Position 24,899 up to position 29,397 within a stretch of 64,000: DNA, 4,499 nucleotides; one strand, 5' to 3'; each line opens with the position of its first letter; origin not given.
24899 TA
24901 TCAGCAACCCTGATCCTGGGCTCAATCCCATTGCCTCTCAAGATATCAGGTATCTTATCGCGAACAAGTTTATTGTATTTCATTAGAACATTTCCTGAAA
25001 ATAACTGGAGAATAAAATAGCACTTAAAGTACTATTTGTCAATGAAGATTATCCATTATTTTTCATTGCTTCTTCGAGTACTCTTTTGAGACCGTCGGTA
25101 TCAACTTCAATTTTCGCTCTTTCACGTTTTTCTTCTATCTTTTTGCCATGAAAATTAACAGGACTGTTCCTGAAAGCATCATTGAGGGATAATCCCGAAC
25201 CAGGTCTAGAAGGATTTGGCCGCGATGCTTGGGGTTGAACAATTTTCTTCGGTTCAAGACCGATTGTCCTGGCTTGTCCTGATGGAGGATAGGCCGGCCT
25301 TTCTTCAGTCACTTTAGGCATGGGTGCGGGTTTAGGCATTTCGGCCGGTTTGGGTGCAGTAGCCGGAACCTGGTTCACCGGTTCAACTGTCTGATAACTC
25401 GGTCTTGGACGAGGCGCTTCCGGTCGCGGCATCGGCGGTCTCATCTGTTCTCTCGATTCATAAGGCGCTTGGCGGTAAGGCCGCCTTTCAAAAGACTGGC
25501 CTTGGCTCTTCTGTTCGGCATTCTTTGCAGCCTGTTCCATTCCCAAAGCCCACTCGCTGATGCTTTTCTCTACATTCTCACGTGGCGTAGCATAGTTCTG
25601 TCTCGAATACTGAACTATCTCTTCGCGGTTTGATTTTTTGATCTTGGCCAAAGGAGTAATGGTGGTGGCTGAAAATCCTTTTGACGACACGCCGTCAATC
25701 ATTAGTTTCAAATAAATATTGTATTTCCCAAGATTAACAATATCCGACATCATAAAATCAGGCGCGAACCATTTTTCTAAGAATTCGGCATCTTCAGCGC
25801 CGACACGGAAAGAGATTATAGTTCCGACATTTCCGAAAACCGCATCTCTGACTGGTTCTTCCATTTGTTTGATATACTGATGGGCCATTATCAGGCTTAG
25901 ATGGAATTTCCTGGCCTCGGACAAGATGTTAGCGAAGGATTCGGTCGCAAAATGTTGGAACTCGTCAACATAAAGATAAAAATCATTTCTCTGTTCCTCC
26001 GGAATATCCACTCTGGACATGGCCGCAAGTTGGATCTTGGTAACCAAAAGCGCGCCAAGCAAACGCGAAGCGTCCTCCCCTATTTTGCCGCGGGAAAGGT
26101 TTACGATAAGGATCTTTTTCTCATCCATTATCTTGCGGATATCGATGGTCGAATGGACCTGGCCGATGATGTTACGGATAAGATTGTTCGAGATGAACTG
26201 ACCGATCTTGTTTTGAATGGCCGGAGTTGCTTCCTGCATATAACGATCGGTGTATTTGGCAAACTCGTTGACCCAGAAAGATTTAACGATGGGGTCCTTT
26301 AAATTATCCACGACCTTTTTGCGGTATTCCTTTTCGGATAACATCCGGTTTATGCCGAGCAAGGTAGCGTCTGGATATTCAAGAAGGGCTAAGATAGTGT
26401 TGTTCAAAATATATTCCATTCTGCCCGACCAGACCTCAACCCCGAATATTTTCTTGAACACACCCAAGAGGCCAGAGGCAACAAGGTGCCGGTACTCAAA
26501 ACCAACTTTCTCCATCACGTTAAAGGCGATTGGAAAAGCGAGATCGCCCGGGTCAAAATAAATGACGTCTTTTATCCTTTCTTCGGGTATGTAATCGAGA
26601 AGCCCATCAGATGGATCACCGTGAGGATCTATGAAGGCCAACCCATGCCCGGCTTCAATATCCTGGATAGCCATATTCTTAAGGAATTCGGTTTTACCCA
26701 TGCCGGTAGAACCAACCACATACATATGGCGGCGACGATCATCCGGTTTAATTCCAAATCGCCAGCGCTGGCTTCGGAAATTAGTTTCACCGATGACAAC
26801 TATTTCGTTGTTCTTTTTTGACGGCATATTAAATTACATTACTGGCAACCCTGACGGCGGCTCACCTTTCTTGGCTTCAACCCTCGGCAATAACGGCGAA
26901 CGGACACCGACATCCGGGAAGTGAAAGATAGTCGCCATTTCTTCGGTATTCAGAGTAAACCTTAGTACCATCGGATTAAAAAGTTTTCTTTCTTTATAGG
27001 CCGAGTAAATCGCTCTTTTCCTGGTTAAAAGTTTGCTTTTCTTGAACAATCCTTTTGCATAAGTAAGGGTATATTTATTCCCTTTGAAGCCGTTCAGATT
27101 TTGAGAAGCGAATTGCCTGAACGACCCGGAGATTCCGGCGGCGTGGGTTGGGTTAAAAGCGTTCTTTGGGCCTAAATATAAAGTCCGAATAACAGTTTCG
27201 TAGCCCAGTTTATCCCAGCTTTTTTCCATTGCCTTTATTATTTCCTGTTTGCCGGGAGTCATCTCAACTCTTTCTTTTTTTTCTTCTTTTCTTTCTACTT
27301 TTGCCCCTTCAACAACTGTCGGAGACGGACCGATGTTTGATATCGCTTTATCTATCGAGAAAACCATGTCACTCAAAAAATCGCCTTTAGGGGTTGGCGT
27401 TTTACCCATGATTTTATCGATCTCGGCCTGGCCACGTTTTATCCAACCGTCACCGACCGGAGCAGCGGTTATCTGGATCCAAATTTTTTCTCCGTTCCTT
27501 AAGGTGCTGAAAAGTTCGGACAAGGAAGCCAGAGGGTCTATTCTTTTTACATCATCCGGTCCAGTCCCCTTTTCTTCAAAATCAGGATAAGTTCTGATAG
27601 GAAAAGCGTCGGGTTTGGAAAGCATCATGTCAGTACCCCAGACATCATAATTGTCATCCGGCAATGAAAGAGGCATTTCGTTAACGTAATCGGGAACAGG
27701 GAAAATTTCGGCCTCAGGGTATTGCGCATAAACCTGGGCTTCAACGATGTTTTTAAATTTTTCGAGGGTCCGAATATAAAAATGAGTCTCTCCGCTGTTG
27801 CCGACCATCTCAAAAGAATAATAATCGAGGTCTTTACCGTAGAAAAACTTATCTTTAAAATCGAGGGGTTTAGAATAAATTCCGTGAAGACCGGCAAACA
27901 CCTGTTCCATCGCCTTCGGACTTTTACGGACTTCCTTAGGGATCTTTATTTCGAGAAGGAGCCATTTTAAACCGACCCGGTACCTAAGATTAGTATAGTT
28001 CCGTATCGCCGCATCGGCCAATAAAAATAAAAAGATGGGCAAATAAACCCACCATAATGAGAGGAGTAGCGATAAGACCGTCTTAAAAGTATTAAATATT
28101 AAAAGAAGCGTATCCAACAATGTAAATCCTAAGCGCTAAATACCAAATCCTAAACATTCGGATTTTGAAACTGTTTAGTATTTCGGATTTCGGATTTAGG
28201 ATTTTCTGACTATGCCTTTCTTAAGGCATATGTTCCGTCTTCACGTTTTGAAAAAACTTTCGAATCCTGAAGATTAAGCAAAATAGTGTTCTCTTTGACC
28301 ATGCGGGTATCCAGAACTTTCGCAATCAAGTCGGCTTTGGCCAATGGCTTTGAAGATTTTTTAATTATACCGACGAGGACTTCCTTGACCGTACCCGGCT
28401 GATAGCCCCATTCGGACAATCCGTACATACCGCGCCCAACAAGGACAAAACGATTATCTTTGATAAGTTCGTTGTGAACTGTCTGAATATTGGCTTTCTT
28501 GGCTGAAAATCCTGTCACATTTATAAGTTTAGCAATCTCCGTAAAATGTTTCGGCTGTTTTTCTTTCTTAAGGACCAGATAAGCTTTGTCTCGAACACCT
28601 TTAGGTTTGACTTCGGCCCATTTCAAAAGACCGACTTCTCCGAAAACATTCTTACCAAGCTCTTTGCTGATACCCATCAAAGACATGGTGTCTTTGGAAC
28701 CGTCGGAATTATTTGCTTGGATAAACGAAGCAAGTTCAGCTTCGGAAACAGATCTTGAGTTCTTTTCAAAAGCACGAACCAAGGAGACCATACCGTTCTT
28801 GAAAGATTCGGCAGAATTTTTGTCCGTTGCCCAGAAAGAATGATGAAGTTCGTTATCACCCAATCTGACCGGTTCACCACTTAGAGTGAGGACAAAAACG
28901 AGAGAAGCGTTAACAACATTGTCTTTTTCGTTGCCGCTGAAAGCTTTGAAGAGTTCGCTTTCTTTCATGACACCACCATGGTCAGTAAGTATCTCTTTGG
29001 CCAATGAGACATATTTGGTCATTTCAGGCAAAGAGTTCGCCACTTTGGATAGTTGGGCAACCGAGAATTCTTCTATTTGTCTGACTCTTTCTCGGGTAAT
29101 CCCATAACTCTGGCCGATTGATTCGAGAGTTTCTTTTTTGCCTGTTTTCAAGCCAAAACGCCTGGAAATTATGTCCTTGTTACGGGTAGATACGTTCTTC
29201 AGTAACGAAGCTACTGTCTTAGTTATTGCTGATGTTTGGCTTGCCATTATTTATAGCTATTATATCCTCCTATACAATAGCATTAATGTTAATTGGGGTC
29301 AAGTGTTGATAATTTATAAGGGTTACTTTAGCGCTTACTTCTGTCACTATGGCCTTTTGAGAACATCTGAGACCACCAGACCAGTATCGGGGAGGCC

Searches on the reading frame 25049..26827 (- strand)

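Call 21: search_protein_families(library=pfam, proteins=[window:25049-26827:-], max_evalue=0.001)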
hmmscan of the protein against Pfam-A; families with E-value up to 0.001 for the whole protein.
window:25049-26827:- (592 aa): 3 families
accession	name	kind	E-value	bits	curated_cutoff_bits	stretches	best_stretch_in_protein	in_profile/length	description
PF10412.15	TrwB_AAD_bind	-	3.5e-08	33.2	20.5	0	251-324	214-288/387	Type IV secretion-system coupling protein DNA-binding domain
PF01935.23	DUF87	-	1.5e-06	28.9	23.2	1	21-257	11-212/220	Helicase HerA, central domain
PF12696.13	TraG-D_C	-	0.00016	22.1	22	0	284-351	3-73/126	TraM recognition site of TraD and TraG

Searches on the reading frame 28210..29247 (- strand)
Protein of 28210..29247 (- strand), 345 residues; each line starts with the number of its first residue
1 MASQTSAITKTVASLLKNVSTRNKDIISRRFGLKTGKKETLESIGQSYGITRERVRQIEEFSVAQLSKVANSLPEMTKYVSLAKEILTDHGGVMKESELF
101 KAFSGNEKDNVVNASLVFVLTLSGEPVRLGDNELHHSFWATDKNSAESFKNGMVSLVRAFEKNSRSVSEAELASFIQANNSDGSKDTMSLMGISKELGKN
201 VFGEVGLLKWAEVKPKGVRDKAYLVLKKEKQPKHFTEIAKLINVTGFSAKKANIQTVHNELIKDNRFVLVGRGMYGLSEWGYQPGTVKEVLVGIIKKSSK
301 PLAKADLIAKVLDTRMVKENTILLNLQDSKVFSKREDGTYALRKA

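Call 21: search_protein_families(library=pfam, proteins=[window:28210-29247:-], max_evalue=0.001)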
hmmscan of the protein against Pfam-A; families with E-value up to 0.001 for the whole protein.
window:28210-29247:- (345 aa): 2 families
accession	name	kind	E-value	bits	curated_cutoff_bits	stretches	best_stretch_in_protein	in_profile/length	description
PF04545.22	Sigma70_r4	-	7.3e-11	41.9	24.1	1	16-66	2-48/50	Sigma-70, region 4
PF05066.19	HARE-HTH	-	4.4e-07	30.6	25.9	1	220-280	5-71/71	HB1, ASXL, restriction endonuclease HTH domain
